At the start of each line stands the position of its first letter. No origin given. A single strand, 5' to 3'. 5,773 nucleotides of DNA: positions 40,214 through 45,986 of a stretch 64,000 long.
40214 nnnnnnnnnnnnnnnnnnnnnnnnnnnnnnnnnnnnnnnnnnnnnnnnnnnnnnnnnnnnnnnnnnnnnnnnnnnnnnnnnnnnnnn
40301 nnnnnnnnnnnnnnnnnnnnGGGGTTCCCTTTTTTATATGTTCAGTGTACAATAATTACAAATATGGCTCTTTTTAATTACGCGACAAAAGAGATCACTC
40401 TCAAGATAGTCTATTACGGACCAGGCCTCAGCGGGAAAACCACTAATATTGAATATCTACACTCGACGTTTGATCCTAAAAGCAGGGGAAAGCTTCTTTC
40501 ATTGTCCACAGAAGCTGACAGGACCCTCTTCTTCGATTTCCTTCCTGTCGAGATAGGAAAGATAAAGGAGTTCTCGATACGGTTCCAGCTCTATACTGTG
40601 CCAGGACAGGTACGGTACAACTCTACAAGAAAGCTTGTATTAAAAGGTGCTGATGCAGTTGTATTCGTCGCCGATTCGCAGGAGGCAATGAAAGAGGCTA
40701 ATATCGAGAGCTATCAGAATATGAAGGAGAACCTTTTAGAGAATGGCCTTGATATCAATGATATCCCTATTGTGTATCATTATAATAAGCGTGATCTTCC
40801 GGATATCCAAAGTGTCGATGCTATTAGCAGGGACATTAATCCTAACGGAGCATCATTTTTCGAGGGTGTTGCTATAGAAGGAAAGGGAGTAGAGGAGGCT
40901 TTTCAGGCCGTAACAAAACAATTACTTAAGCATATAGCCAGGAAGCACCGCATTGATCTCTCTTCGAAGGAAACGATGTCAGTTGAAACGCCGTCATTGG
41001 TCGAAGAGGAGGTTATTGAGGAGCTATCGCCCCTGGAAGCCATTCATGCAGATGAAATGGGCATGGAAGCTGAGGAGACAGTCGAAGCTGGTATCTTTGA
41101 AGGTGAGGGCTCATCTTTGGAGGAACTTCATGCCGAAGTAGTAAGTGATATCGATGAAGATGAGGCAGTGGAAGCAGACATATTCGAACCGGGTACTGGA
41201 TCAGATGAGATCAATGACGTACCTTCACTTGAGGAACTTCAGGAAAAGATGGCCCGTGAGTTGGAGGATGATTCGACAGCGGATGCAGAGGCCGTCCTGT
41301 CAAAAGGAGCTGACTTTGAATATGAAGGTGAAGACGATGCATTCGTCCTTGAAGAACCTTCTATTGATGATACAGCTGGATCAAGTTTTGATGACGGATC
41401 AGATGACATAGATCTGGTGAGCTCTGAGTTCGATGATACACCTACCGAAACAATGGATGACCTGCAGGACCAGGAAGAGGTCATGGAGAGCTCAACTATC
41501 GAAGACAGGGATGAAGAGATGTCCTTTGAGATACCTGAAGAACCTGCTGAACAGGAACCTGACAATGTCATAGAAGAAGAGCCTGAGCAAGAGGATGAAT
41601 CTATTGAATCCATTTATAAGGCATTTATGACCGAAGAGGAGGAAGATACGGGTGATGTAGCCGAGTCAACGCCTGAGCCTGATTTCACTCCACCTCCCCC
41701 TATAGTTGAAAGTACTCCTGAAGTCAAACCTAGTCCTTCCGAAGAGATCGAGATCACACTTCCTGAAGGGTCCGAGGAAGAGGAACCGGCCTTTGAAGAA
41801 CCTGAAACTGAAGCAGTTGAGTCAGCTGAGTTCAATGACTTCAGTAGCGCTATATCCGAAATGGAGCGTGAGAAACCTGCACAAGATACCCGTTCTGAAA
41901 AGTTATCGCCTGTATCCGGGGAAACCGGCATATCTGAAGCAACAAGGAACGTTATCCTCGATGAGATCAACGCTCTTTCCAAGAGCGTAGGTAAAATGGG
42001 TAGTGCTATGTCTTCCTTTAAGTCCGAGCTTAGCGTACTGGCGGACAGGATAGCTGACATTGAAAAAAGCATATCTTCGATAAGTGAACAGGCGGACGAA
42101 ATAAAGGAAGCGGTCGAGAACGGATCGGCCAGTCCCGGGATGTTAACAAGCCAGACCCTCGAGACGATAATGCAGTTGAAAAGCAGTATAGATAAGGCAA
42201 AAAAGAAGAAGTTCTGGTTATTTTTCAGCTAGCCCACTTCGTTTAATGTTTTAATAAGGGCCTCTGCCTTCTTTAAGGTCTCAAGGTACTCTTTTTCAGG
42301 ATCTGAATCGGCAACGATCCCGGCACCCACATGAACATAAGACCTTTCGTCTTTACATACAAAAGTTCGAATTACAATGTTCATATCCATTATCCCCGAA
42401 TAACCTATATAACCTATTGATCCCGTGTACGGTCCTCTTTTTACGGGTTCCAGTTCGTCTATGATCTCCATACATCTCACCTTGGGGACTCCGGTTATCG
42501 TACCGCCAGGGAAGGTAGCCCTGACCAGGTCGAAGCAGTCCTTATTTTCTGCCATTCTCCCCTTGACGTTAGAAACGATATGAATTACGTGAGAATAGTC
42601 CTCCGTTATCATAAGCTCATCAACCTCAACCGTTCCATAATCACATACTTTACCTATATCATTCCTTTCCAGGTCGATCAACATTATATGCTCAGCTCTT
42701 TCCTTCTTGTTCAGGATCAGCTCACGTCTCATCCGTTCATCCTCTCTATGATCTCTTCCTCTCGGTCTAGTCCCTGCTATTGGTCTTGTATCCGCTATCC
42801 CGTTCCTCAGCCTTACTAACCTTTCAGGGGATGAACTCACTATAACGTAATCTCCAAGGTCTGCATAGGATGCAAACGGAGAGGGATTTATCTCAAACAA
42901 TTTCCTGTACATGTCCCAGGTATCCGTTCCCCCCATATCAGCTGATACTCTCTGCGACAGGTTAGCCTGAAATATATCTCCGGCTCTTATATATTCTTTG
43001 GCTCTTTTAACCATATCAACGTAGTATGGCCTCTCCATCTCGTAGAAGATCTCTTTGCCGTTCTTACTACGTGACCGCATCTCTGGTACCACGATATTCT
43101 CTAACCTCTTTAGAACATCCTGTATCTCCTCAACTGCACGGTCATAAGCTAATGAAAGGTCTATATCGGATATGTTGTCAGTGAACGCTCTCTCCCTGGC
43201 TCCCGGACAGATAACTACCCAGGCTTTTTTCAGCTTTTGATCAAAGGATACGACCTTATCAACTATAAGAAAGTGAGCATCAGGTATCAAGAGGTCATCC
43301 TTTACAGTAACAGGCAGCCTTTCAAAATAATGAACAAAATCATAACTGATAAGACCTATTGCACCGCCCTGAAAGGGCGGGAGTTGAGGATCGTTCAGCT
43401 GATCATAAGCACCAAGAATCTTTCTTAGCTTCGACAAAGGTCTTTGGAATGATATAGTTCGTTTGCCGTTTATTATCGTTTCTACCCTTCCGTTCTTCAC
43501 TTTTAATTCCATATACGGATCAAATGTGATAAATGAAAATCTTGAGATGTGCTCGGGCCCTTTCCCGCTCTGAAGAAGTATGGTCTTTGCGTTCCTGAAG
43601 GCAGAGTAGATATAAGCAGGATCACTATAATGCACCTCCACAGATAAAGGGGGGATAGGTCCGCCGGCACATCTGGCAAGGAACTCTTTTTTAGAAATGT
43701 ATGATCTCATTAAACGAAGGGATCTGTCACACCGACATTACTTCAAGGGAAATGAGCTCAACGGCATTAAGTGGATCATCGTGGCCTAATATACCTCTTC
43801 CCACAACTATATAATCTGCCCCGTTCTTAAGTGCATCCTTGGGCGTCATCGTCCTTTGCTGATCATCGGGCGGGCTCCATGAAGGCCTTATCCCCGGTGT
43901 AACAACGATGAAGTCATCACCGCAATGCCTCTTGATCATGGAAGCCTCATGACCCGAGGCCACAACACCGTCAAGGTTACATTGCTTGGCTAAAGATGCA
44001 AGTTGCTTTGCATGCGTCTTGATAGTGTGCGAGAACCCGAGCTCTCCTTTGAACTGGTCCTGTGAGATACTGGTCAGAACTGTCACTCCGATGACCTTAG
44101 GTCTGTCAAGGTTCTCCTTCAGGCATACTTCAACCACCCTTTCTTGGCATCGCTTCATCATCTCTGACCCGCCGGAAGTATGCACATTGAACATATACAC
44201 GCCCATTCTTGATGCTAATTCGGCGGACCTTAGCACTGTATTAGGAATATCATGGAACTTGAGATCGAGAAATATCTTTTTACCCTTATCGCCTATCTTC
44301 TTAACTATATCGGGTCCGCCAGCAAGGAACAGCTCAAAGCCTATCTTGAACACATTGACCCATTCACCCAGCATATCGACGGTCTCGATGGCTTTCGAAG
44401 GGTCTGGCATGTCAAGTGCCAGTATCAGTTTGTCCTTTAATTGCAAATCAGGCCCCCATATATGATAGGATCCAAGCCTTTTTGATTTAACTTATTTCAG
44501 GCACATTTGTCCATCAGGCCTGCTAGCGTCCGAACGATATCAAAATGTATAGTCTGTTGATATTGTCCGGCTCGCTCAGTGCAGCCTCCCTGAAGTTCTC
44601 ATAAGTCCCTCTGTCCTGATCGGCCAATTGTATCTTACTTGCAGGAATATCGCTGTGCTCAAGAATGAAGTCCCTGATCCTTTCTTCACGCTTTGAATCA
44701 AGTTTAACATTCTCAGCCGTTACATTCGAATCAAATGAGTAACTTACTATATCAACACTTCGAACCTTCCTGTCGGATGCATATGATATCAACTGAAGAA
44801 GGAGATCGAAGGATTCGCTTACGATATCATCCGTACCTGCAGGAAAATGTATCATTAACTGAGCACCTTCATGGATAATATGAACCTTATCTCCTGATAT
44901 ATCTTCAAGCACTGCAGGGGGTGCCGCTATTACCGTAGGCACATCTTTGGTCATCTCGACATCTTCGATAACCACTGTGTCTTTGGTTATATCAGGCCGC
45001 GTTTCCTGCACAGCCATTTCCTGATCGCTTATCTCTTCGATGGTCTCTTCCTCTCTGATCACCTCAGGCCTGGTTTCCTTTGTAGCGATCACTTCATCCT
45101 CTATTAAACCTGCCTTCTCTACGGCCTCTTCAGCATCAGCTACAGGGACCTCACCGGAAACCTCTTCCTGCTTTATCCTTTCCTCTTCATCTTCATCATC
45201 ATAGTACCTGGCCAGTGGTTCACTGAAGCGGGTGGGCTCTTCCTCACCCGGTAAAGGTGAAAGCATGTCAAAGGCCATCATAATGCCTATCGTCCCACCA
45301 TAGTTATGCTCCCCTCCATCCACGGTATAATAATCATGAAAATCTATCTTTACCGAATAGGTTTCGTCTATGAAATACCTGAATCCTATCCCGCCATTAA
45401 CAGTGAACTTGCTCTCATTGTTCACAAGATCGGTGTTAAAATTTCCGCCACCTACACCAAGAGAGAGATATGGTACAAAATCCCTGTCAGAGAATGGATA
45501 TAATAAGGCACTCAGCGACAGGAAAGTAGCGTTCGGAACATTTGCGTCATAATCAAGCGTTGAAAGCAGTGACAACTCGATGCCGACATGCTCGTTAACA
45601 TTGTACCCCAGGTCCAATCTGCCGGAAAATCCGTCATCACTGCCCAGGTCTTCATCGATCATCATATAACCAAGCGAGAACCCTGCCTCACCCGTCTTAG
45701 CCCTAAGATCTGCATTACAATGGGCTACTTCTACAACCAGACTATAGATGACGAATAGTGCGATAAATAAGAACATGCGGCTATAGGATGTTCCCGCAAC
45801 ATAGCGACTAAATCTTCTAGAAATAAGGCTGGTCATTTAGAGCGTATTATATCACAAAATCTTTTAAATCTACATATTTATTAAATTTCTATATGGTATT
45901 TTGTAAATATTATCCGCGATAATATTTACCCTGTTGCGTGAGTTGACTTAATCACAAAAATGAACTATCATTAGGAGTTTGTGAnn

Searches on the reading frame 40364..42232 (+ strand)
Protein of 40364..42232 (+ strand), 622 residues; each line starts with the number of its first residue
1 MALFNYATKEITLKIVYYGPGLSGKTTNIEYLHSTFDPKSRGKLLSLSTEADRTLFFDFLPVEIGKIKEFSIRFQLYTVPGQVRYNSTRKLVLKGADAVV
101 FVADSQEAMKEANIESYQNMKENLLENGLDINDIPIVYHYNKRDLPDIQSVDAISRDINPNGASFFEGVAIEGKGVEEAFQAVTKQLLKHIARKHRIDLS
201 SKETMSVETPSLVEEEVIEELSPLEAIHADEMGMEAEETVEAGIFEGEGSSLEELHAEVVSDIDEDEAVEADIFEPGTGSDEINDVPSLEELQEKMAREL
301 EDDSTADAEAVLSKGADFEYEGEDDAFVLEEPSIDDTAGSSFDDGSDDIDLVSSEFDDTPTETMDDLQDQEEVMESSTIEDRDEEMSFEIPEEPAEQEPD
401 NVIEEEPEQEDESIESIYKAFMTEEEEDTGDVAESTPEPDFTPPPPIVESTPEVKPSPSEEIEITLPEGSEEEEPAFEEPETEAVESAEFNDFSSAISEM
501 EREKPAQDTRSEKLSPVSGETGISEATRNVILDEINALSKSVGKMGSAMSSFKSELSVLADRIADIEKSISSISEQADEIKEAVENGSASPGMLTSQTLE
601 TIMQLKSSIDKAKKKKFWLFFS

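Call 25: search_protein_families(library=ncbifam, proteins=[window:40364-42232:+])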
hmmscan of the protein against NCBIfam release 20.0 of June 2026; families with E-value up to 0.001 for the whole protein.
window:40364-42232:+ (622 aa): 1 family
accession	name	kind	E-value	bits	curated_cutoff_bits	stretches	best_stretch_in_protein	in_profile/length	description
TIGR00231.1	small_GTP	domain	3.6e-07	30.1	42.5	1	13-183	4-162/164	GTP-binding protein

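Call 55: search_protein_families(library=pfam, max_evalue=0.000001, proteins=[window:40364-42232:+])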
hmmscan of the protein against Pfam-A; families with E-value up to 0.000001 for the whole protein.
window:40364-42232:+ (622 aa): 1 family
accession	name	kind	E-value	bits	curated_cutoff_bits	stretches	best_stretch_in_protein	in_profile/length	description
PF00071.28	Ras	-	2.3e-07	31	21.6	1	49-188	26-161/162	Ras family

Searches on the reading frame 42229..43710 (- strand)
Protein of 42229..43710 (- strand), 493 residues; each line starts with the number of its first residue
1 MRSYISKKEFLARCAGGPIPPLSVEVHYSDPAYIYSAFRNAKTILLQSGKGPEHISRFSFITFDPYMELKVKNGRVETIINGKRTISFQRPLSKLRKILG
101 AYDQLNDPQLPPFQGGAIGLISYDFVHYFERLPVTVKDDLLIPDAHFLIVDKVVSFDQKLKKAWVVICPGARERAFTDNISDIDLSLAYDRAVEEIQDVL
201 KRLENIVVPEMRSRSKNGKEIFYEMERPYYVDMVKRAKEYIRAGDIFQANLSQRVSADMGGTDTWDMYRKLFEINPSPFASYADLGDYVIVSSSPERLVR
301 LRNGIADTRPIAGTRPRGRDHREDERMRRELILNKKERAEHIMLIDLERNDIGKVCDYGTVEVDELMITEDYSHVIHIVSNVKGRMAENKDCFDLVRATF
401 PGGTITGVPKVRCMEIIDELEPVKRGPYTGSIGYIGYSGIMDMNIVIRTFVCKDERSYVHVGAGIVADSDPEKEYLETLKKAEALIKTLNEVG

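Call 25: search_protein_families(library=ncbifam, proteins=[window:42229-43710:-])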
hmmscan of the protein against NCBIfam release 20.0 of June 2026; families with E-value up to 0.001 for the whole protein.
window:42229-43710:- (493 aa): 26 families (the best 25 are shown)
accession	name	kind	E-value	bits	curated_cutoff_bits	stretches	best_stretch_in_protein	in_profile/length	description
TIGR00564.1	trpE_most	equivalog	3.5e-141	471.3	517.7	1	31-489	6-454/455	anthranilate synthase component I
NF004610.0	PRK05940.1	equivalog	5e-126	421.2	568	1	54-492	49-462/467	anthranilate synthase component I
TIGR01820.1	TrpE-arch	equivalog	6.9e-124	414.5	512.05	1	31-489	1-448/449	anthranilate synthase component I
NF010086.0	PRK13571.1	equivalog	1.8e-117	393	693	1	39-489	47-497/510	anthranilate synthase component I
NF006563.0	PRK09070.1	equivalog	2.9e-115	385.4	514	1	45-490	27-445/447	aminodeoxychorismate synthase component I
TIGR01824.1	PabB-clade2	equivalog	7.9e-112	374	408.55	1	115-485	1-355/355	aminodeoxychorismate synthase, component I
NF012009.0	PRK15465.1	equivalog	1.9e-92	310.2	622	2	224-490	187-452/453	aminodeoxychorismate synthase component 1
NF010089.0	PRK13574.1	equivalog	7.9e-92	308.4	527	2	225-486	155-415/421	anthranilate synthase component I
TIGR00553.1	pabB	equivalog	8.7e-90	301.2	328.4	1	213-484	58-328/329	aminodeoxychorismate synthase component I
NF010087.0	PRK13572.1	equivalog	1.5e-89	300.7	580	1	25-490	5-432/435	anthranilate synthase component I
NF010079.0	PRK13564.1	equivalog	3.7e-82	276.8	471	1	87-490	119-512/521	anthranilate synthase component 1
NF010082.0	PRK13567.1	equivalog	2e-79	267.5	576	1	40-487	21-465/468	anthranilate synthase component I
NF005698.0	PRK07508.1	equivalog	5.4e-75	252.3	452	1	222-485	111-375/383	aminodeoxychorismate synthase component I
TIGR00565.1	trpE_proteo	equivalog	2.8e-71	240.9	494.65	1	118-491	130-495/498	anthranilate synthase component I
NF010081.0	PRK13566.1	equivalog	2.4e-62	211.2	645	1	92-491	139-509/729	anthranilate synthase component I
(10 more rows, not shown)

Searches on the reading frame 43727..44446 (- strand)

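Call 54: search_protein_families(library=pfam, max_evalue=0.000001, proteins=[window:43727-44446:-])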
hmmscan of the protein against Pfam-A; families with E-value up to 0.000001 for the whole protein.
window:43727-44446:- (239 aa): 1 family
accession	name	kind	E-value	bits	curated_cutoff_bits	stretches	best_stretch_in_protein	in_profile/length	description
PF00215.30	OMPdecase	-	2e-59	201.6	27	1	6-230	2-219/221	Orotidine 5'-phosphate decarboxylase / HUMPS family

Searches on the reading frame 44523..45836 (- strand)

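Call 8: search_protein_families(library=pfam, proteins=[window:44523-45836:-])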
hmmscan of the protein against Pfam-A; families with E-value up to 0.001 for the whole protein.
window:44523-45836:- (437 aa): 1 family
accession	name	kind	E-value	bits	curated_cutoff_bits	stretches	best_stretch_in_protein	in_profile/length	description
PF13505.12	OMP_b-brl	-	7.1e-13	49.5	28.7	1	50-175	23-159/175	Outer membrane protein beta-barrel domain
